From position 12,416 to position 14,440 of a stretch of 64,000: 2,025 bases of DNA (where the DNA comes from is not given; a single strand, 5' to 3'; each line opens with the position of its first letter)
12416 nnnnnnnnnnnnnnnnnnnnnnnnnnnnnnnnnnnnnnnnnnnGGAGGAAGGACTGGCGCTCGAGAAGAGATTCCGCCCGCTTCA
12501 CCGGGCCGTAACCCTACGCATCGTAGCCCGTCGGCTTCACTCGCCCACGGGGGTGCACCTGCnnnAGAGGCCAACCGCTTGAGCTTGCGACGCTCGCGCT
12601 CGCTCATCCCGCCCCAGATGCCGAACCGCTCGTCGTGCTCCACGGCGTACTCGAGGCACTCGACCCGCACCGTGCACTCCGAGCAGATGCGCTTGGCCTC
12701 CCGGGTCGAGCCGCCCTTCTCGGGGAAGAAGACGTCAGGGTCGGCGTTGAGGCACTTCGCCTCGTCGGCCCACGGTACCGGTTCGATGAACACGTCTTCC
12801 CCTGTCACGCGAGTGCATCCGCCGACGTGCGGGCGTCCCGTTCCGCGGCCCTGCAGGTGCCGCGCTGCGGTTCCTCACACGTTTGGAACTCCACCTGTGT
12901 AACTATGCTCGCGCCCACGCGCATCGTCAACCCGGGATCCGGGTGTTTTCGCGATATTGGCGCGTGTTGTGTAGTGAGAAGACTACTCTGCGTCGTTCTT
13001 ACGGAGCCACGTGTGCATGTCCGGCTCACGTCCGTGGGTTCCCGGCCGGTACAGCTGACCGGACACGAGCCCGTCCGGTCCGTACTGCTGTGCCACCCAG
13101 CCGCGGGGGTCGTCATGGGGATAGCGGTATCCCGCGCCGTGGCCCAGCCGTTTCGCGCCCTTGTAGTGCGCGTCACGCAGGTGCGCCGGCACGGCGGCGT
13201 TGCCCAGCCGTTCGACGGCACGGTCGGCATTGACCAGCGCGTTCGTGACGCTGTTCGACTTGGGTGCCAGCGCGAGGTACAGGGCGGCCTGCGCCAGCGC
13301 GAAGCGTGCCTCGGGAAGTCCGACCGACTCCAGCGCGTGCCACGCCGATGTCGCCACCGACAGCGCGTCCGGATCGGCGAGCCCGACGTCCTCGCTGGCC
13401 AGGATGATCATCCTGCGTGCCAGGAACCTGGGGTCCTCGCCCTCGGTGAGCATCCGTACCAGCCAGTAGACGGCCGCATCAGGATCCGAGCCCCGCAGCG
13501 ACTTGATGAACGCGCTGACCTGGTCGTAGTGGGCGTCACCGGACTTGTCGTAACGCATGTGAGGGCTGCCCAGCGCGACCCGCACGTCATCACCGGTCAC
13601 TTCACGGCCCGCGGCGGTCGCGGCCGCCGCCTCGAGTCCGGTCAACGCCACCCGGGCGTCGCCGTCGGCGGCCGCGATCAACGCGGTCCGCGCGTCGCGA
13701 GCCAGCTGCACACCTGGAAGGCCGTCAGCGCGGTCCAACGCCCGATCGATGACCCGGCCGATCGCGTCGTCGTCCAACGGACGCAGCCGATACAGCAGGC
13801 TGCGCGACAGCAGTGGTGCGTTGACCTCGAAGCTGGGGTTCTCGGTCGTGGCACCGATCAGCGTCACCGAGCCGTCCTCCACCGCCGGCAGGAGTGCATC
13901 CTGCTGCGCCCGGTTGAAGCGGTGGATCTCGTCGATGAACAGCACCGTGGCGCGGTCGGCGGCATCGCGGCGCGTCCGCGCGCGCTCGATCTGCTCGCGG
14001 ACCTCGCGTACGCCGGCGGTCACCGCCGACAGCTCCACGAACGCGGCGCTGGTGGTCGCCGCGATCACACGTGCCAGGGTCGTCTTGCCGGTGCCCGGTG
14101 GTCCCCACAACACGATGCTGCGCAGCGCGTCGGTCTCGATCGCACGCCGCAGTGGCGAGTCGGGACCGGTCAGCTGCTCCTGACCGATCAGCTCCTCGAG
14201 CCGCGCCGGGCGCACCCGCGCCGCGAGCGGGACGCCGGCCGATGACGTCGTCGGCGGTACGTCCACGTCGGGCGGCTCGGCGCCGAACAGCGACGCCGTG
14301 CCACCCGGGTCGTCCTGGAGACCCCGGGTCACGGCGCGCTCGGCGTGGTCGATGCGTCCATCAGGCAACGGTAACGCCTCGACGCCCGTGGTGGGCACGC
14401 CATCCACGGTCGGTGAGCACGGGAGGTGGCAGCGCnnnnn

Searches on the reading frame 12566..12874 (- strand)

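Call 6: search_protein_families(library=pfam, proteins=[window:12566-12874:-], max_evalue=0.001)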
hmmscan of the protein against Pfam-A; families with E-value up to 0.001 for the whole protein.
window:12566-12874:- (103 aa): 1 family
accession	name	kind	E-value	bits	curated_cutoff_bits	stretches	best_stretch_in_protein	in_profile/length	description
PF02467.21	Whib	-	4.9e-26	91.5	23.6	1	35-98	1-65/65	Transcription factor WhiB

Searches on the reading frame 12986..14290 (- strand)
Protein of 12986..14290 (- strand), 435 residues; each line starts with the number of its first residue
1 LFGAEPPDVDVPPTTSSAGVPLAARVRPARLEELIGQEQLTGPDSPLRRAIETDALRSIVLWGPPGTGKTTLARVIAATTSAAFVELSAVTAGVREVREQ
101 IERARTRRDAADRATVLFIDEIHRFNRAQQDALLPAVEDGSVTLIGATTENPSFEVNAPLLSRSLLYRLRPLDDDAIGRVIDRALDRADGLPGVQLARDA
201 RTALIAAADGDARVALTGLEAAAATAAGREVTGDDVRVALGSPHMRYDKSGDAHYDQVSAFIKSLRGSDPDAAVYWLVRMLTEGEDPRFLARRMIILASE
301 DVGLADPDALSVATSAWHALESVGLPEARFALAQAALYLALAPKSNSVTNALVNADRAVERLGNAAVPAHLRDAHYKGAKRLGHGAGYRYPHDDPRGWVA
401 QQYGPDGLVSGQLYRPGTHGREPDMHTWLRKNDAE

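Call 6: search_protein_families(library=pfam, proteins=[window:12986-14290:-], max_evalue=0.001)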
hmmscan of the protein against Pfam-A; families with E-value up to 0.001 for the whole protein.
window:12986-14290:- (435 aa): 17 families
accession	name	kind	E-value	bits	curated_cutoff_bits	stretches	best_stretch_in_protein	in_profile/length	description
PF12002.13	MgsA_C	-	2.5e-66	223.1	27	1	267-431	1-165/167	MgsA AAA+ ATPase C terminal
PF16193.11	AAA_assoc_2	-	2.5e-22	79.4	34.3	1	194-266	5-81/81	AAA C-terminal domain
PF00004.35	AAA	-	3.6e-18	66.7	21.2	1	59-163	1-122/131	ATPase family associated with various cellular activities (AAA)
PF05496.18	RuvB_N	-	1.5e-15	57.7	27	1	26-145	1-116/159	Holliday junction DNA helicase RuvB P-loop domain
PF07728.20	AAA_5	-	6e-09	36.5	22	1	59-146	2-99/139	AAA domain (dynein-related subfamily)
PF13191.12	AAA_16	-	1e-07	33.1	32.6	1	51-80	19-48/167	AAA ATPase domain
PF13173.12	AAA_14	-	9.2e-07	29.4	27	1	58-173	4-124/129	AAA domain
PF01078.27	Mg_chelatase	-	9.9e-07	28.8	20.3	0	57-90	23-60/207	Magnesium chelatase, subunit ChlI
PF00158.32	Sigma54_activat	-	1.8e-06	28.2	20.2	0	115-151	95-131/168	Sigma-54 interaction domain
PF13401.12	AAA_22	-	2.1e-06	28.5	27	1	57-104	6-57/130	AAA domain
PF14532.12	Sigma54_activ_2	-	1.2e-05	26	25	1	59-170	24-129/138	Sigma-54 interaction domain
PF13604.12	AAA_30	-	6.8e-05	23.1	27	1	53-153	15-130/191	AAA domain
PF13245.12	AAA_19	-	7.2e-05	23.4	25.1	0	57-83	12-38/134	AAA domain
PF07726.17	AAA_3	-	9.9e-05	22.7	27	1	59-151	2-100/131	ATPase family associated with various cellular activities (AAA)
PF07724.20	AAA_2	-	0.00013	22.4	27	1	57-143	4-105/166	AAA domain (Cdc48 subfamily)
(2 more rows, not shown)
